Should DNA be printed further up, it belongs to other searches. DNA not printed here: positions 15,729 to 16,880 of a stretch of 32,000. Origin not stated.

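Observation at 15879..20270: Recurring TIGR02147 HTH protein plus glycan-binding lipoprotein cassette: candidate undescribed glycan-sensing/regulatory module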

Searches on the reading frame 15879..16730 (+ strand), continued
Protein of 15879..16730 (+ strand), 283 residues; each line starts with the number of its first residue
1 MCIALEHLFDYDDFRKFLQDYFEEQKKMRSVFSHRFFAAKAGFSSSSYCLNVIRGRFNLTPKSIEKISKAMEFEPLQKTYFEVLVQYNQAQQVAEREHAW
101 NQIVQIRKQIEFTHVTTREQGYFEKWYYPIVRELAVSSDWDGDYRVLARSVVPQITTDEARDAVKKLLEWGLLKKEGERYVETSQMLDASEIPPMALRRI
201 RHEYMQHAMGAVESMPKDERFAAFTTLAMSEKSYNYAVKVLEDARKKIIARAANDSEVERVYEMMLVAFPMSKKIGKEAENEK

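Call 27: find_homologous_proteins(query=A2, max_evalue=0.001)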
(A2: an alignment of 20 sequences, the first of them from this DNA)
Query A2 (20 sequences) (283 aa, profile of the alignment): 802 proteins with E <= 0.001 among 7536 candidates; the best 120 are listed.
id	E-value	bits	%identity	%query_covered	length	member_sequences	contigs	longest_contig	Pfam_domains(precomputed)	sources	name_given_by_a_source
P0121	9.1e-98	345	27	94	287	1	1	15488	PF14394.13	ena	-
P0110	8.2e-92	325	84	99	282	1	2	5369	PF14394.13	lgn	-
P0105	1.8e-91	324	84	99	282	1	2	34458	PF14394.13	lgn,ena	-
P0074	2.5e-91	324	84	99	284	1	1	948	PF14394.13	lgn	-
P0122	2.5e-91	324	84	99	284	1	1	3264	PF14394.13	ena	-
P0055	2.8e-91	324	85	99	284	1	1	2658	PF14394.13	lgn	-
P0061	2.9e-91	324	85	99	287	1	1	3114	PF14394.13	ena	-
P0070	2.9e-91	324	85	99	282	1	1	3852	PF14394.13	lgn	-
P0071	3.0e-91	324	85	99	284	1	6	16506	PF14394.13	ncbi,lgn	-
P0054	3.0e-91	324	85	99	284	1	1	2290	PF14394.13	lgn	-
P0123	3.0e-91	324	84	99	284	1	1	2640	PF14394.13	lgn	-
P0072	3.1e-91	324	85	99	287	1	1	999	PF14394.13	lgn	-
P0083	3.1e-91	324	85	99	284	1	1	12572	PF14394.13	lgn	-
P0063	3.2e-91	323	85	99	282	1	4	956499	PF14394.13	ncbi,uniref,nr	ncbi:MAG: TIGR02147 family protein [Fibrobacter sp.]|uniref:TIGR02147 family protein n=1 Tax=unclass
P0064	3.3e-91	323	85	99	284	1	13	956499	PF14394.13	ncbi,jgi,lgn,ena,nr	ncbi:TIGR02147 family protein [Fibrobacter sp. UWT3]|jgi:uncharacterized protein (TIGR02147 family)|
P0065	3.4e-91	323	85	99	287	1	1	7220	PF14394.13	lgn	-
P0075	3.4e-91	323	84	99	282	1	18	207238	PF14394.13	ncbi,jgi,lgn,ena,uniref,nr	ncbi:MAG: TIGR02147 family protein [Fibrobacter sp.]|jgi:uncharacterized protein (TIGR02147 family)|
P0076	3.5e-91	323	84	99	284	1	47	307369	PF14394.13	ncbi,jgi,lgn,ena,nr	ncbi:TIGR02147 family protein [Fibrobacter sp. UWR3]|jgi:uncharacterized protein (TIGR02147 family)|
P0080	3.6e-91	323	84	99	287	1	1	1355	PF14394.13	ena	-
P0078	3.6e-91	323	84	99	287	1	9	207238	PF14394.13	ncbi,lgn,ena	-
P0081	3.6e-91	323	84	99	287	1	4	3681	PF14394.13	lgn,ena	-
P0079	3.6e-91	323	84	99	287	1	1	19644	PF14394.13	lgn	-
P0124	4.1e-91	323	84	99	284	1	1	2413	PF14394.13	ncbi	-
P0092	4.3e-91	323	84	99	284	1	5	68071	PF14394.13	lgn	-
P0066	4.5e-91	323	85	99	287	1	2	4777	PF14394.13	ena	-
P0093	4.9e-91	323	84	99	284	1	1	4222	PF14394.13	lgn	-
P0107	5.1e-91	323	84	99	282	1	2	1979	PF14394.13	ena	-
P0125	5.1e-91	323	84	99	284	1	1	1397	PF14394.13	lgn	-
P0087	5.1e-91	323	84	99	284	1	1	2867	PF14394.13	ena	-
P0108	5.2e-91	323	84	99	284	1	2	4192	PF14394.13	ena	-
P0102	5.8e-91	323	84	99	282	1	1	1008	PF14394.13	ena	-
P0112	6.0e-91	323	84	99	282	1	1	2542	PF14394.13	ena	-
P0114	6.1e-91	323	84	99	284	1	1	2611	PF14394.13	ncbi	-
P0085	6.6e-91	322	85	99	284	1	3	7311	PF14394.13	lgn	-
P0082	6.8e-91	322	85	99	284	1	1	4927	PF14394.13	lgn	-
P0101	7.3e-91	322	84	99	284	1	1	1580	PF14394.13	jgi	jgi:uncharacterized protein (TIGR02147 family)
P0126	7.3e-91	322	84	99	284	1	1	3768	PF14394.13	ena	-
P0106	7.5e-91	322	84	99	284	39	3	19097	PF14394.13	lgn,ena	-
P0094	7.9e-91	322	84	99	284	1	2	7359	PF14394.13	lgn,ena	-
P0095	8.2e-91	322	84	99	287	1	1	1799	PF14394.13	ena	-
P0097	8.8e-91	322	84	99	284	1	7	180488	PF14394.13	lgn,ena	-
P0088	8.9e-91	322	84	99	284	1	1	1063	PF14394.13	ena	-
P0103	9.5e-91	322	84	99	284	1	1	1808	PF14394.13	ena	-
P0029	9.6e-91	322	85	99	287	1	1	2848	PF14394.13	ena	-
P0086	1.0e-90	322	84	99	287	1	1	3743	PF14394.13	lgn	-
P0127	1.1e-90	322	83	99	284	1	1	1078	PF14394.13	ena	-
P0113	1.2e-90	322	84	99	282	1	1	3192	PF14394.13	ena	-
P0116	1.2e-90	322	84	99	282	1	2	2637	PF14394.13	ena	-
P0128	1.2e-90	322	84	99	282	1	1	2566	PF14394.13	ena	-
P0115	1.2e-90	322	84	99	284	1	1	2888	PF14394.13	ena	-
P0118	1.2e-90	322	84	99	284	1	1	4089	PF14394.13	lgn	-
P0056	1.2e-90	322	85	99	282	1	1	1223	PF14394.13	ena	-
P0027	1.2e-90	322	86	99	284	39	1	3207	PF14394.13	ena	-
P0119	1.3e-90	322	84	99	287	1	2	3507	PF14394.13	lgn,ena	-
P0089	1.3e-90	322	85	99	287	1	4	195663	PF14394.13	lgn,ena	-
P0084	1.3e-90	322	84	99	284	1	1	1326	PF14394.13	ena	-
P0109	1.5e-90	321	84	99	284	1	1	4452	PF14394.13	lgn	-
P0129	2.0e-90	321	84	99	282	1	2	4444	PF14394.13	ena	-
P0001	2.2e-90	321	99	100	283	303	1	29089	PF14394.13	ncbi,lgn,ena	-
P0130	2.7e-90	320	84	99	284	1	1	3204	PF14394.13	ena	-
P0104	2.8e-90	320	84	99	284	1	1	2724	PF14394.13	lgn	-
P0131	2.9e-90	320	84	99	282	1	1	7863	PF14394.13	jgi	jgi:uncharacterized protein (TIGR02147 family)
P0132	2.9e-90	320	84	99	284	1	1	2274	PF14394.13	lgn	-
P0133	3.0e-90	320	84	99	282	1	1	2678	PF14394.13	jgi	jgi:uncharacterized protein (TIGR02147 family)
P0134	3.0e-90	320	83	99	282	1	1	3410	PF14394.13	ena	-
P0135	3.0e-90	320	84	99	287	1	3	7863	PF14394.13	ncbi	-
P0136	3.2e-90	320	83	99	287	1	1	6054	PF14394.13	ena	-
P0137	3.3e-90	320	84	99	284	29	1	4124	PF14394.13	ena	-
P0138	3.4e-90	320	83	99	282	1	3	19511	PF14394.13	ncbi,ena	-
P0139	3.6e-90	320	83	99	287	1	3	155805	PF14394.13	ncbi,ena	-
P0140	3.6e-90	320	83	99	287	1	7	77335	PF14394.13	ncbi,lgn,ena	-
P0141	4.1e-90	320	83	99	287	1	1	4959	PF14394.13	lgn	-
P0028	4.5e-90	320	86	99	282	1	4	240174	PF14394.13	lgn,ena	-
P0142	5.0e-90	320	28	96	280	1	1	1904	PF14394.13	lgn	-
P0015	5.2e-90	320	86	99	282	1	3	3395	PF14394.13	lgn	-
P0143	5.9e-90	319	83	99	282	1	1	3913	PF14394.13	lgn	-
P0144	6.3e-90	319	83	99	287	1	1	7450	PF14394.13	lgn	-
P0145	6.4e-90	319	85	99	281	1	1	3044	PF14394.13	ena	-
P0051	7.0e-90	319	86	99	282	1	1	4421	PF14394.13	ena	-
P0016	7.4e-90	319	86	99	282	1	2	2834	PF14394.13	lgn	-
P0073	7.8e-90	319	84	99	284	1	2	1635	PF14394.13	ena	-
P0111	8.1e-90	319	84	99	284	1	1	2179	PF14394.13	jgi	jgi:uncharacterized protein (TIGR02147 family)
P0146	8.9e-90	319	84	99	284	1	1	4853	PF14394.13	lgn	-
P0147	9.5e-90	319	30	94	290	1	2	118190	PF14394.13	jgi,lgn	jgi:uncharacterized protein (TIGR02147 family)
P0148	1.1e-89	318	32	95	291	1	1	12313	PF14394.13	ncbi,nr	ncbi:MAG: TIGR02147 family protein [Chitinispirillaceae bacterium]|nr:TIGR02147 family protein [Chit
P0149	1.1e-89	318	84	99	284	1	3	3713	PF14394.13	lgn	-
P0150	1.3e-89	318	83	99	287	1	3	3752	PF14394.13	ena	-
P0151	1.3e-89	318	85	96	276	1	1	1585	PF14394.13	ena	-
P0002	1.4e-89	318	86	99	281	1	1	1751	PF14394.13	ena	-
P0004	1.7e-89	318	86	99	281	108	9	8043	PF14394.13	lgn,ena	-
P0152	2.6e-89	317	83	99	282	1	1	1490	PF14394.13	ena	-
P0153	2.9e-89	317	85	99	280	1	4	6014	PF14394.13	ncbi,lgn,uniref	ncbi:TIGR02147 family protein [Fibrobacter sp.]|uniref:TIGR02147 family protein n=1 Tax=Fibrobacter 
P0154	4.8e-89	316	85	99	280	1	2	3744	PF14394.13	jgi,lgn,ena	jgi:uncharacterized protein (TIGR02147 family)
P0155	6.4e-89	316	85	99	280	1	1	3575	PF14394.13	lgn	-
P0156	6.7e-89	316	85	99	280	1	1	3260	PF14394.13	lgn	-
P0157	9.2e-89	315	81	99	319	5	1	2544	PF14394.13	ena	-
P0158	9.3e-89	315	85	99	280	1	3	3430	PF14394.13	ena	-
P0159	1.1e-88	315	84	99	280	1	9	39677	PF14394.13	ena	-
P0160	1.3e-88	315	85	99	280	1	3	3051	PF14394.13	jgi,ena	-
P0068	1.5e-88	315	85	99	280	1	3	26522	PF14394.13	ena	-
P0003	1.7e-88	315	86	99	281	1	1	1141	PF14394.13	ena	-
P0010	1.7e-88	315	85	99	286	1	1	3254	PF14394.13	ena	-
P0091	1.8e-88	314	85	99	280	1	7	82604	PF14394.13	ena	-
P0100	2.1e-88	314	86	99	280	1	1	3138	PF14394.13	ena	-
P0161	2.2e-88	314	31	90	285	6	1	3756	PF14394.13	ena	-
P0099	2.4e-88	314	85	99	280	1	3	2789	PF14394.13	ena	-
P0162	2.4e-88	314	84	98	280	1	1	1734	PF14394.13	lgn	-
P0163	2.5e-88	314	79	99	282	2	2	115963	PF14394.13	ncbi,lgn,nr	ncbi:MAG: TIGR02147 family protein [Fibrobacter sp.]|nr:TIGR02147 family protein [Fibrobacter sp.]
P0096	2.5e-88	314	85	99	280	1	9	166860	PF14394.13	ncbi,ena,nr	ncbi:MAG: TIGR02147 family protein [Fibrobacter sp.]|nr:TIGR02147 family protein [Fibrobacter sp.]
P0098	2.7e-88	314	85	99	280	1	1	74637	PF14394.13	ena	-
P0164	3.8e-88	313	85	99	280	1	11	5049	PF14394.13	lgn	-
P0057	4.4e-88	313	86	99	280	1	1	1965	PF14394.13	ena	-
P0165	4.5e-88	313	84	99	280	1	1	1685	PF14394.13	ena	-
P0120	5.4e-88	313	85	99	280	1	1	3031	PF14394.13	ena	-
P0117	7.0e-88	313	85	99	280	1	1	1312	PF14394.13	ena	-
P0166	7.1e-88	313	79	99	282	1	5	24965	PF14394.13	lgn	-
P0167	7.6e-88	312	81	99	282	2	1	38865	PF14394.13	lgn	-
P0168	7.9e-88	312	77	98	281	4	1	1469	PF14394.13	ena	-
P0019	8.1e-88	312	86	99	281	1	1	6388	PF14394.13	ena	-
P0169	9.3e-88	312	84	99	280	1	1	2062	PF14394.13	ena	-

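Call 37: predict_structure(alignment_id=A3)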
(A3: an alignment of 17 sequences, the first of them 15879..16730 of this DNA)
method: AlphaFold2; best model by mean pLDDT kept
length: 283 residues; sequences in the alignment: 17
mean_pLDDT: 77.1   pTM: 0.44
mean pLDDT of the five models: 77.1, 75.5, 75.2, 74.3, 69.0
residues with pLDDT >= 90: 68; 70-90: 127; 50-70: 72; < 50: 16
segments of 3 or more residues with pLDDT < 50: 111-115, 276-283
pLDDT, mean of each block of 10 residues (from residue 1): 76 92 89 89 90 93 95 93 96 88 74 49 74 77 82 83 87 81 61 53 66 66 64 83 79 73 67 50 43
secondary structure, 60 per line:
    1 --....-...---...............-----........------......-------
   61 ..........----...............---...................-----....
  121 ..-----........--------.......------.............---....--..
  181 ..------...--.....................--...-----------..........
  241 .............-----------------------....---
elements in order: H3-6 H14-28 H34-41 H48-53 H61-70 H75-89 H93-111 H117-122 H128-135 H144-150 H157-169 E173-176 E179-182 H194-214 H231-253 H277-280
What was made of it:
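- On RRNPP peptide-sensing regulators: The model shows a winged helix and two long helices, not a TPR array (call 37).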

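Call 44: fold_search(model_id=the predicted structure, library=pdb)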
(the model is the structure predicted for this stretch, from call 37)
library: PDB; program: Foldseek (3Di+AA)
matches with E <= 10: 627; with E <= 0.001: 0
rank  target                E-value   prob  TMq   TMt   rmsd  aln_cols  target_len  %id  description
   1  4g6q_B                2.9e-02  1.00  0.31  0.44   7.2       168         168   15  The crystal structure of a functionally unknown protein Kfla_6221 from Kribbella flavida DSM 17836 (released 2012-09-19)
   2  1y7y_A                1.9e-01  0.99  0.18  0.61   6.1        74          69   22  High-resolution crystal structure of the restriction-modification controller protein C.AhdI from Aeromonas hydrophila (released 2005-02-22)
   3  2fna_A                2.0e-01  0.35  0.18  0.16  17.4       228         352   17  Crystal structure of an archaeal aaa+ atpase (sso1545) from sulfolobus solfataricus p2 at 2.00 A resolution (released 2006-02-07)
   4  3vk0_B                2.3e-01  1.00  0.19  0.55   3.0        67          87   22  Crystal Structure of hypothetical transcription factor NHTF from Neisseria (released 2012-03-14)
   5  1y7y_B                3.0e-01  1.00  0.18  0.68   3.3        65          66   25  High-resolution crystal structure of the restriction-modification controller protein C.AhdI from Aeromonas hydrophila (released 2005-02-22)
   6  3df8                  3.3e-01  0.89  0.17  0.38   6.9        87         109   16  The crystal structure of a possible HxlR family transcriptional factor from Thermoplasma volcanium GSS1 (released 2008-08-05)
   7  3tgn_B                3.3e-01  0.38  0.16  0.28  18.4       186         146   14  Crystal Structure of the zinc-dependent MarR Family Transcriptional Regulator AdcR in the Zn(II)-bound State (released 2011-11-30)
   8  1bja_A                3.8e-01  0.95  0.18  0.47   7.4        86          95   15  ACTIVATION DOMAIN OF THE PHAGE T4 TRANSCRIPTION FACTOR MOTA (released 1998-11-04)
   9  2qww_C                3.8e-01  0.57  0.18  0.33  18.5       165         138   14  Crystal structure of multiple antibiotic-resistance repressor (MarR) (YP_013417.1) from Listeria monocytogenes 4b F236 (released 2007-08-21)
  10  6j05_A                4.4e-01  0.72  0.18  0.42  11.2       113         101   12  Structures of two ArsR As(III)-responsive repressors: implications for the mechanism of derepression (released 2019-07-03)
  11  1stz_A                4.4e-01  0.60  0.16  0.15   9.7       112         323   16  Crystal structure of a hypothetical protein at 2.2 A resolution (released 2004-08-24)
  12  2qww_D                4.4e-01  0.54  0.18  0.32  18.4       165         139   14  Crystal structure of multiple antibiotic-resistance repressor (MarR) (YP_013417.1) from Listeria monocytogenes 4b F236 (released 2007-08-21)
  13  5zyr_A                4.4e-01  0.30  0.16  0.15  17.5       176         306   15  Crystal structure of the reductase (C1) component of p-hydroxyphenylacetate 3-hydroxylase (HPAH) from Acinetobacter ba (released 2019-06-05)
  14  4ivz_E                4.6e-01  0.98  0.20  0.61   3.8        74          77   23  A Y37F mutant of C.Esp1396I bound to its highest affinity operator site OM (released 2014-01-29)
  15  2pex_B                4.9e-01  0.33  0.16  0.29  18.5       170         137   12  Structure of reduced C22S OhrR from Xanthamonas Campestris (released 2007-12-11)
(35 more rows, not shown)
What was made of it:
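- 15879..16730 (+): Gene 1A: TIGR02147/DUF4423 protein, 283 aa. XRE-type HTH followed by a winged helix. Cytoplasmic. AF2 model plus Foldseek (calls 37, 44).
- On XRE / Cro-C1 type HTH DNA-binding proteins: The AF2 N-terminal domain (pLDDT about 90) matches C.AhdI, C.Esp1396I and SinR at target-normalised TM-score 0.55-0.68, but with E > 0.1 (call 44).
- C.AhdI, C.Esp1396I, SinR and HigA match at target-normalised TM-score 0.55-0.68; MarR/ArsR-type proteins match the middle of the protein (calls 37, 44). All fold-search E-values for gene 1 exceed 0.01, and the C-terminal third of the model has low confidence (calls 37, 44). Gene 1 contains a winged helix (call 44).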

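Call 48: search_protein_representatives(alignment_id=A3)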
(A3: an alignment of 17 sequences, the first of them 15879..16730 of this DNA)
Query: 17 sequences, 283 profile positions. Proteins with E-value up to 0.001 (for the whole library): 19035; up to 1e-10: 13589; up to 1e-30: 4001. The best 150 are listed.
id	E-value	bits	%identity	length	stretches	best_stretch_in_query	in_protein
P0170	4.1e-113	393.5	-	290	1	3-281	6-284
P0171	7.3e-108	376.2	-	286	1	2-282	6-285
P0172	1.0e-93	329.8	-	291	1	4-276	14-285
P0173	1.3e-92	326.3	-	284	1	4-280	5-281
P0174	8.5e-90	317.0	-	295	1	4-281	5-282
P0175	3.1e-88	311.8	-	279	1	7-280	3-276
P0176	1.2e-86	306.7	-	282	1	6-280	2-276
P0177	4.7e-86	304.7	-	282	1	6-280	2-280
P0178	5.7e-86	304.4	-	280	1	7-278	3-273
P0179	1.1e-85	303.5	-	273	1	6-277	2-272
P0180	3.7e-85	301.8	-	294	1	3-280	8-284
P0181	3.7e-85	301.7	-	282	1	4-281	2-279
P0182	6.3e-85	301.0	-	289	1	7-281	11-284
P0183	1.2e-84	300.0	-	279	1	6-280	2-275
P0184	2.0e-83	296.0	-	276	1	6-276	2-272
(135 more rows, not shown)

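Call 50: search_protein_families(library=padloc, proteins=[window:15879-16730:+], max_evalue=0.01)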
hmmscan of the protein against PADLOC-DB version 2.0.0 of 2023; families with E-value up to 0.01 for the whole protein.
window:15879-16730:+ (283 aa): 1 family
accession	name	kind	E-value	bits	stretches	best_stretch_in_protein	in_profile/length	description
PDLC02329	AbiEii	-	0.0091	13.3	0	132-170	236-275/294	AbiEii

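Call 83: search_protein_families(library=pfam, alignment_id=A7, max_evalue=0.0001)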
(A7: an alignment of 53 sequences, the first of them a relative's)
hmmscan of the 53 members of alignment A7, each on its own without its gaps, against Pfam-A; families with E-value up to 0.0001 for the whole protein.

A. member 1, L060:8154-9962:+ (603 aa): 2 families
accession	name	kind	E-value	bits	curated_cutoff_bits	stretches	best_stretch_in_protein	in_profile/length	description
PF03662.20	Glyco_hydro_79n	-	6.2e-05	22.6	23.1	0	154-254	147-248/318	Glycosyl hydrolase family 79, N-terminal domain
PF01229.23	Glyco_hydro_39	-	9.3e-05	21.8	26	0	175-252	151-228/472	Glycosyl hydrolases family 39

B. families by the number of members that match (of 53 scanned): 57 families (the first 25 are shown)
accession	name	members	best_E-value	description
PF00150.24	Cellulase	3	4.6e-46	Cellulase (glycosyl hydrolase family 5)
PF17957.7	Big_7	3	2.3e-17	Bacterial Ig domain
PF02230.22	Abhydrolase_2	3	9.4e-10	Phospholipase/Carboxylesterase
PF18962.6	Por_Secre_tail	3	4.4e-06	Secretion system C-terminal sorting domain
PF00079.25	Serpin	2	4.2e-112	Serpin (serine protease inhibitor)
PF00465.25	Fe-ADH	2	6.1e-40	Iron-containing alcohol dehydrogenase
PF14394.12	DUF4423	2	1.7e-35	Domain of unknown function (DUF4423)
PF25137.1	ADH_Fe_C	2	9.3e-33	Fe-containing alcohol dehydrogenase family, C-terminal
PF18565.7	Glyco_hydro2_C5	2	3.5e-29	Glycoside hydrolase family 2 C-terminal domain 5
PF02836.23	Glyco_hydro_2_C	2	3.6e-25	Glycosyl hydrolases family 2, TIM barrel domain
PF02837.24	Glyco_hydro_2_N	2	1.1e-21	Glycosyl hydrolases family 2, sugar binding domain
PF16355.11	DUF4982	2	1.5e-14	Domain of unknown function (DUF4982)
PF00703.27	Glyco_hydro_2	2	4.9e-10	Glycosyl hydrolases family 2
PF10503.15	Esterase_PHB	2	7.2e-10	Esterase PHB depolymerase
PF22666.2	Glyco_hydro_2_N2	2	2e-09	Glycosyl hydrolase 2 galactose-binding domain-like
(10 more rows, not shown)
